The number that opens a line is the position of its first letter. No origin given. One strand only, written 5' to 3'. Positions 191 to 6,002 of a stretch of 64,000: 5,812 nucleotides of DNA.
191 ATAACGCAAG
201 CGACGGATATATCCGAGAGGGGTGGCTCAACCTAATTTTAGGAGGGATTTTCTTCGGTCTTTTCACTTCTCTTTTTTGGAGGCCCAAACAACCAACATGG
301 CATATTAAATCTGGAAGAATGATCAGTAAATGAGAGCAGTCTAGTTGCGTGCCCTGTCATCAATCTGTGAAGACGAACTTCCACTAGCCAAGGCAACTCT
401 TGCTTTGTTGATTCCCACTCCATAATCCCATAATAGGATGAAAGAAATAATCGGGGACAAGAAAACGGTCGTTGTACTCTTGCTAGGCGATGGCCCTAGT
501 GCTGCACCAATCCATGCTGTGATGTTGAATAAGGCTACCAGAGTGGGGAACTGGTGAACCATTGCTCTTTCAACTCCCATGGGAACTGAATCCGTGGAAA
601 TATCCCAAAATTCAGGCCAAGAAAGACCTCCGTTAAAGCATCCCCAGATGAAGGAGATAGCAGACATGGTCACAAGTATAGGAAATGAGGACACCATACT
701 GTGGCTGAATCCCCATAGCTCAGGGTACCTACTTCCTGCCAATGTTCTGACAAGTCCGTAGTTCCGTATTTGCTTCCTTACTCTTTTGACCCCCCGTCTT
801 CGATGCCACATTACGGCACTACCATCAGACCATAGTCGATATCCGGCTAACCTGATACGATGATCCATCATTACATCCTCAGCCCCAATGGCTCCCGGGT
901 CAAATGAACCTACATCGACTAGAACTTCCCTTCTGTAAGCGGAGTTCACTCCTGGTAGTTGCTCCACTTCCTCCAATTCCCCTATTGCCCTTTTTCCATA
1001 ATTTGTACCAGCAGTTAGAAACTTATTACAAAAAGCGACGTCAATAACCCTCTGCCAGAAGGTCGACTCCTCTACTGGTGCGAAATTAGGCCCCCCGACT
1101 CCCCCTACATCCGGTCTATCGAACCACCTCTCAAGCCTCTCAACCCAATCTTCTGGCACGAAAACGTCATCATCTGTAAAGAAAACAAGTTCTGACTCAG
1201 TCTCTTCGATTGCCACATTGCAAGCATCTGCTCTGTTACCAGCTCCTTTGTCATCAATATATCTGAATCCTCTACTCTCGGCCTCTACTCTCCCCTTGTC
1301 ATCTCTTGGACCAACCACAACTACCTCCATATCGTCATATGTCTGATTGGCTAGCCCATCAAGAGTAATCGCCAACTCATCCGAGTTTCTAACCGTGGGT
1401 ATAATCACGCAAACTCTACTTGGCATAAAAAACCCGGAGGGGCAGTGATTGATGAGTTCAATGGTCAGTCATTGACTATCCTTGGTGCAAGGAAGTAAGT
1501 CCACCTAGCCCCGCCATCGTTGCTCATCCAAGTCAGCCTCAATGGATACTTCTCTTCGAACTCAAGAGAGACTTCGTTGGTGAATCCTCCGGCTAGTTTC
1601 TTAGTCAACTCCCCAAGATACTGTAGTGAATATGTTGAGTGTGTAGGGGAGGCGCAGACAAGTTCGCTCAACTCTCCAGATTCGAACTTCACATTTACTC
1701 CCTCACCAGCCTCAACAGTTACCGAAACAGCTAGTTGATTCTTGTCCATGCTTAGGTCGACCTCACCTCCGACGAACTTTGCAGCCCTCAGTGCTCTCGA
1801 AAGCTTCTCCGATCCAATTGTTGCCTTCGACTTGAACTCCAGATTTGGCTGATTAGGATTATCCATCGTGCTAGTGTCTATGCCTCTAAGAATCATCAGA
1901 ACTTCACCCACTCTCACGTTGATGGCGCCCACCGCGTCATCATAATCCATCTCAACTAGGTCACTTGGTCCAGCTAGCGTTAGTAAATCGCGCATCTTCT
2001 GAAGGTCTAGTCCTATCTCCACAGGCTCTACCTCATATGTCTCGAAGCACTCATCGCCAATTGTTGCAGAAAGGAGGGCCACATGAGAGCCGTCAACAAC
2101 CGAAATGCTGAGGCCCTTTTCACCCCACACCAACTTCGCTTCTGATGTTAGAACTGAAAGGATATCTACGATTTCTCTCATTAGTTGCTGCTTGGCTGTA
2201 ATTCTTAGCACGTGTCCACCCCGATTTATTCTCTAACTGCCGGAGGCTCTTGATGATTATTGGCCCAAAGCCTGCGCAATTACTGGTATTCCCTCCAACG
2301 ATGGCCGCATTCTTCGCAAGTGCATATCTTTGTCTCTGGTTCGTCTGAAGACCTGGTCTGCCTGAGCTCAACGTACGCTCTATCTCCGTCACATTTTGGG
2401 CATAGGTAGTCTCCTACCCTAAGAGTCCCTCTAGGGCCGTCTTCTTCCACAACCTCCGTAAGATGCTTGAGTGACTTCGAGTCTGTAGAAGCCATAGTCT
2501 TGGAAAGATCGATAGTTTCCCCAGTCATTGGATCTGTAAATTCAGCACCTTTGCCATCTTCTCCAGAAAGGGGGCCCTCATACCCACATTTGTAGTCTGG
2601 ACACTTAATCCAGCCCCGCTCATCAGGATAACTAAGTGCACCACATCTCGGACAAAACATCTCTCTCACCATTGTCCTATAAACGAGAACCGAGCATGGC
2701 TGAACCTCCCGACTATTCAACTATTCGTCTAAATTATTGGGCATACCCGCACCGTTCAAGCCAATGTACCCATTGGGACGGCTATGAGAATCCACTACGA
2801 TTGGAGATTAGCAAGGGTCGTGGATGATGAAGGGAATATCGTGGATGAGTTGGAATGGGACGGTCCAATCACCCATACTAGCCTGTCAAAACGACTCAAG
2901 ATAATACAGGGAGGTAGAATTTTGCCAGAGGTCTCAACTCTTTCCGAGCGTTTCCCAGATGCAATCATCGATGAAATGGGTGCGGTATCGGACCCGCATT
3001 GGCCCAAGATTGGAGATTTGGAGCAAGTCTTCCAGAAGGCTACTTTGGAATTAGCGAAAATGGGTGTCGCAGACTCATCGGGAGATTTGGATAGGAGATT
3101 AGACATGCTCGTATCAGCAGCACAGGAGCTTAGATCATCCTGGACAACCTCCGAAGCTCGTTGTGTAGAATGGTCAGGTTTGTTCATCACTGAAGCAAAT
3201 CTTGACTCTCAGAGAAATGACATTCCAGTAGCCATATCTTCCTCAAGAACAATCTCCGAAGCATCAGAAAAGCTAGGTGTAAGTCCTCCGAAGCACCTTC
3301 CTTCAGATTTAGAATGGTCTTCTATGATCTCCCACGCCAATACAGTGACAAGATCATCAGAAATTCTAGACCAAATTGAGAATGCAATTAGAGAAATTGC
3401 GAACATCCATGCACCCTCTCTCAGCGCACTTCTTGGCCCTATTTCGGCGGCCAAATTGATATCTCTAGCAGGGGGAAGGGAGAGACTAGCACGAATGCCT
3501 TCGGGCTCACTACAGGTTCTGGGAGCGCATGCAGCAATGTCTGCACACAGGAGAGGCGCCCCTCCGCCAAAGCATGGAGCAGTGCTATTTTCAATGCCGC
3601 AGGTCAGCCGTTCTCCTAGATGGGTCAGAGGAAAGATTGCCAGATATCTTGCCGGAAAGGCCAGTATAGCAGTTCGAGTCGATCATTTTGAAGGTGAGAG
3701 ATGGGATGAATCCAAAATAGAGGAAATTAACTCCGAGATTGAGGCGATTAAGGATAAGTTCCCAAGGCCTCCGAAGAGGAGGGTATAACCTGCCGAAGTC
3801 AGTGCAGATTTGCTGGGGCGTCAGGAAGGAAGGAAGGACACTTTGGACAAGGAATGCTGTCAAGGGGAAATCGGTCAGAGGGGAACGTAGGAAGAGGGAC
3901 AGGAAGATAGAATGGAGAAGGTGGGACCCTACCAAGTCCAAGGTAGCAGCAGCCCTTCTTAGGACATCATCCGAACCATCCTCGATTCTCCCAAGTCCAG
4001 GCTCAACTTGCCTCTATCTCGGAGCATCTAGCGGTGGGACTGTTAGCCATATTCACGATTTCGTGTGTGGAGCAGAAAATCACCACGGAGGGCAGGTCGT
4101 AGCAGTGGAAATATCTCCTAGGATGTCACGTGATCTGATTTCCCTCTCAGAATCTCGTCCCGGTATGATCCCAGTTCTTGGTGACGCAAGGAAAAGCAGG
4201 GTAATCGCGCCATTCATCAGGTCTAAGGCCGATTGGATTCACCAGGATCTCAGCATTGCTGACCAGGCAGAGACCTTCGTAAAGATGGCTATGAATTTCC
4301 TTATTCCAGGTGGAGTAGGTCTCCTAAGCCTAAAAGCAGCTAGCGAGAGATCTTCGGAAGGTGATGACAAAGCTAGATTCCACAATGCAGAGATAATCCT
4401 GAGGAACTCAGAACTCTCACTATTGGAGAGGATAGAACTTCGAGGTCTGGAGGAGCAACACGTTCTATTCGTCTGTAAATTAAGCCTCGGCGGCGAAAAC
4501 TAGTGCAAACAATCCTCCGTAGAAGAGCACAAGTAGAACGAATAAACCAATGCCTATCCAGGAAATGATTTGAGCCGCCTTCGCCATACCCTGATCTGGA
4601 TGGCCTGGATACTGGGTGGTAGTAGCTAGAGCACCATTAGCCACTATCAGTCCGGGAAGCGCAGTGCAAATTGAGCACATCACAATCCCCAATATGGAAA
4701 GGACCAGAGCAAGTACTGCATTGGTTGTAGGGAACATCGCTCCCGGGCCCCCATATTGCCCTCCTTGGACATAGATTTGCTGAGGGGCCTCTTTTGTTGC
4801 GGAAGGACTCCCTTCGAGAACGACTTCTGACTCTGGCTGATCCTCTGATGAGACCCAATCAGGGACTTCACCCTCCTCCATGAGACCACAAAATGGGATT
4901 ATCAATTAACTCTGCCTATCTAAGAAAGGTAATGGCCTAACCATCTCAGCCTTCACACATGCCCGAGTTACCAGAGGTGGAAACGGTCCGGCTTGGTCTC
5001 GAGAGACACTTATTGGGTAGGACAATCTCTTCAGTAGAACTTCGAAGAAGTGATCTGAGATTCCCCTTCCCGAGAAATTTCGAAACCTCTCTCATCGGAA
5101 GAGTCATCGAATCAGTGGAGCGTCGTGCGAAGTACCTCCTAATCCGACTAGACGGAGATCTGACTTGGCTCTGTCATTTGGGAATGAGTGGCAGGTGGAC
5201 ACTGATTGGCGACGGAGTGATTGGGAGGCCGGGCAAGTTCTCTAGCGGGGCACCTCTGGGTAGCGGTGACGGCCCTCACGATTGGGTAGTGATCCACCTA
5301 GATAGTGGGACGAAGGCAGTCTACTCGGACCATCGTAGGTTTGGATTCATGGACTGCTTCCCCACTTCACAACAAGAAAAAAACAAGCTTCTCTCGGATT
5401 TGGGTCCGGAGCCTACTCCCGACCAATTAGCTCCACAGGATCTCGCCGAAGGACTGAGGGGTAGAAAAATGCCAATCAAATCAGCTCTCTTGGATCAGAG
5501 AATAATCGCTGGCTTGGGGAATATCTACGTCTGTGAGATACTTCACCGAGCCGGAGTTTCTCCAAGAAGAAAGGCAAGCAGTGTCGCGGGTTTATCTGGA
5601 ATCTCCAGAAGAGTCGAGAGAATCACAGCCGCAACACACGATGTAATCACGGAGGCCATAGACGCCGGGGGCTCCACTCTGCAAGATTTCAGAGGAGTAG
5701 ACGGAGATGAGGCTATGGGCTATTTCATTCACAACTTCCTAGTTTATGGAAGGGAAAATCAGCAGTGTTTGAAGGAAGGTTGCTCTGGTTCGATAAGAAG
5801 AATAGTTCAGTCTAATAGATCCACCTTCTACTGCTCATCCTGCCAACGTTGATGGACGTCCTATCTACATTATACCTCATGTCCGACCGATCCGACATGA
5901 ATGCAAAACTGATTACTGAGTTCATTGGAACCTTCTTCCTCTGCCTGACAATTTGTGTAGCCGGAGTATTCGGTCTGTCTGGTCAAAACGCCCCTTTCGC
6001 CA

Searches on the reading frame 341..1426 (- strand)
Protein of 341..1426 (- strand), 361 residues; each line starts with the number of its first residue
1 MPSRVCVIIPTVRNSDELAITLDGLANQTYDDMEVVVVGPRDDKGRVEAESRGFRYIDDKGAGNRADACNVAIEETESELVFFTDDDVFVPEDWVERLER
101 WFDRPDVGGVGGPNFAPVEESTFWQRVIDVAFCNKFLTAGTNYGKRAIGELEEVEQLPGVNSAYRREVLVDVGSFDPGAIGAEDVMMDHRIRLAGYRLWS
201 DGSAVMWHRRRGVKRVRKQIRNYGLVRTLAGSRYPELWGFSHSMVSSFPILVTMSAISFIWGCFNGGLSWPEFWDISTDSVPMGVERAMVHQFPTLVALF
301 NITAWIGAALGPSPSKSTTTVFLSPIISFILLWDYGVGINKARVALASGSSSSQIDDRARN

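Call 29: search_protein_families(library=pfam, proteins=[window:341-1426:-], max_evalue=0.001)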
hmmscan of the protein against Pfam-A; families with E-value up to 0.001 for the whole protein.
window:341-1426:- (361 aa): 4 families
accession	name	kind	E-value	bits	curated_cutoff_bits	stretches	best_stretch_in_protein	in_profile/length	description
PF00535.33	Glycos_transf_2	-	1.4e-16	61.3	23.3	1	6-170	1-165/168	Glycosyl transferase family 2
PF13632.12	Glyco_trans_2_3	-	1.4e-10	41.7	27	1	81-226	2-142/198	Glycosyl transferase family group 2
PF13641.12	Glyco_tranf_2_3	-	5.1e-10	40.2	27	1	3-209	2-212/230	Glycosyltransferase like family 2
PF13506.12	Glyco_transf_21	-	2.6e-09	37.2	21.7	1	60-214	13-163/174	Glycosyl transferase family 21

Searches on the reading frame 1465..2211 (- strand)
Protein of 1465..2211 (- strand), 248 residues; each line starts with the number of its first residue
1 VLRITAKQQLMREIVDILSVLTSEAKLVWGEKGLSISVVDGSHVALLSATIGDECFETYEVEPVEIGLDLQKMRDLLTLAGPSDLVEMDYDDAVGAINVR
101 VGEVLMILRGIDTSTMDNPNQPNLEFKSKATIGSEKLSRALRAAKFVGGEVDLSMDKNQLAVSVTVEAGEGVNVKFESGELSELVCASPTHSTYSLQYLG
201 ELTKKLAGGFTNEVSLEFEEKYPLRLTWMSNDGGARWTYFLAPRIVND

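Call 29: search_protein_families(library=pfam, proteins=[window:1465-2211:-], max_evalue=0.001)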
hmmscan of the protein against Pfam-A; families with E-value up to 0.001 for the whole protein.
window:1465-2211:- (248 aa): 2 families
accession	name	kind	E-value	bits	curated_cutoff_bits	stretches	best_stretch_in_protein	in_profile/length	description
PF00705.23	PCNA_N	-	5.3e-11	42.8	20.3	1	8-98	9-100/127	Proliferating cell nuclear antigen, N-terminal domain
PF02747.20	PCNA_C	-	7.9e-05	23.3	23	1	122-243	3-127/128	Proliferating cell nuclear antigen, C-terminal domain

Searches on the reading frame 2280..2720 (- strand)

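Call 29: search_protein_families(library=pfam, proteins=[window:2280-2720:-], max_evalue=0.001)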
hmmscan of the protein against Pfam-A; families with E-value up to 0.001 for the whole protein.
window:2280-2720:- (146 aa): 1 family
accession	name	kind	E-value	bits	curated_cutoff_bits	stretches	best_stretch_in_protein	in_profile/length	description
PF01096.23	Zn_ribbon_TFIIS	-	1.8e-15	56.9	21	1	107-143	3-39/39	Transcription factor S-II (TFIIS)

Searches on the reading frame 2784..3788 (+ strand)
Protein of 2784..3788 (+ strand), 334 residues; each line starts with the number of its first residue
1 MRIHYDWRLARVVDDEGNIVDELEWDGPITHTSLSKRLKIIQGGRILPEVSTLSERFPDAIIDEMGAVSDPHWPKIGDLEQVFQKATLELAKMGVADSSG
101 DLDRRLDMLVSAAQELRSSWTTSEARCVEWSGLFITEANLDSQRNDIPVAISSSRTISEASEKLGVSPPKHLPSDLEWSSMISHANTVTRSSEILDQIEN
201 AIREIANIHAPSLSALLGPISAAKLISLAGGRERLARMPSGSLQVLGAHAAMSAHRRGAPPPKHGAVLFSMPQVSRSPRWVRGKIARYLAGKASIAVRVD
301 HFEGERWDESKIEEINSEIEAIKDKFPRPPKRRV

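Call 29: search_protein_families(library=pfam, proteins=[window:2784-3788:+], max_evalue=0.001)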
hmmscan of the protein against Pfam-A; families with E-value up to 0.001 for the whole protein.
window:2784-3788:+ (334 aa): 1 family
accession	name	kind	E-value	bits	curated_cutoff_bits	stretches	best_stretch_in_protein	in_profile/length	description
PF01798.23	Nop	-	2.9e-31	109.1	25.4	1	174-319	79-226/228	snoRNA binding domain, fibrillarin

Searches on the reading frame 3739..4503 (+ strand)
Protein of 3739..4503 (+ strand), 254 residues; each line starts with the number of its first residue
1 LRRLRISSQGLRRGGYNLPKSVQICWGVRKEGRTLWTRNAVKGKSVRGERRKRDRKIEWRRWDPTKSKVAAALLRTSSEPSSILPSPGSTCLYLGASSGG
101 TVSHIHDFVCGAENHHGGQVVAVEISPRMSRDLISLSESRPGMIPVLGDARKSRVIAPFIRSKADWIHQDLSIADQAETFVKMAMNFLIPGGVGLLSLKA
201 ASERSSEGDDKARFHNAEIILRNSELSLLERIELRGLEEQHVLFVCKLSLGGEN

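Call 29: search_protein_families(library=pfam, proteins=[window:3739-4503:+], max_evalue=0.001)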
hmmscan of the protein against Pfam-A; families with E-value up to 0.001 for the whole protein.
window:3739-4503:+ (254 aa): 1 family
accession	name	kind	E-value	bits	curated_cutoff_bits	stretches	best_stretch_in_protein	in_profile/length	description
PF01269.23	Fibrillarin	-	8.3e-44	149.9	27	1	30-248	16-225/227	Fibrillarin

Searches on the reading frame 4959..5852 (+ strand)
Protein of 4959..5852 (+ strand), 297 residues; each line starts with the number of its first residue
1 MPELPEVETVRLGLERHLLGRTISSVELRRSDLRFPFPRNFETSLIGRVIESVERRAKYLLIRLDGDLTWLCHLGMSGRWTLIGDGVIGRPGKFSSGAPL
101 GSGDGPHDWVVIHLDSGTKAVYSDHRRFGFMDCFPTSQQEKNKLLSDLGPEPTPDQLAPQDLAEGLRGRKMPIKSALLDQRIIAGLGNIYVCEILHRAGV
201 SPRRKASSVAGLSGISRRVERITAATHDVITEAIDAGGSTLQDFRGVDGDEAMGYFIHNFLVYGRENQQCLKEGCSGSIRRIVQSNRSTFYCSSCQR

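Call 29: search_protein_families(library=pfam, proteins=[window:4959-5852:+], max_evalue=0.001)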
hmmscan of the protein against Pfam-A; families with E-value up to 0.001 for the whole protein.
window:4959-5852:+ (297 aa): 2 families
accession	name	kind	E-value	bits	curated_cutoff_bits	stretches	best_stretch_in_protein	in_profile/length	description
PF01149.29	Fapy_DNA_glyco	-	6.3e-34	117.5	25.5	1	1-131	1-117/117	Formamidopyrimidine-DNA glycosylase N-terminal domain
PF06831.19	H2TH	-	1.4e-21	76.7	34.7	1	148-243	1-91/93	Formamidopyrimidine-DNA glycosylase H2TH domain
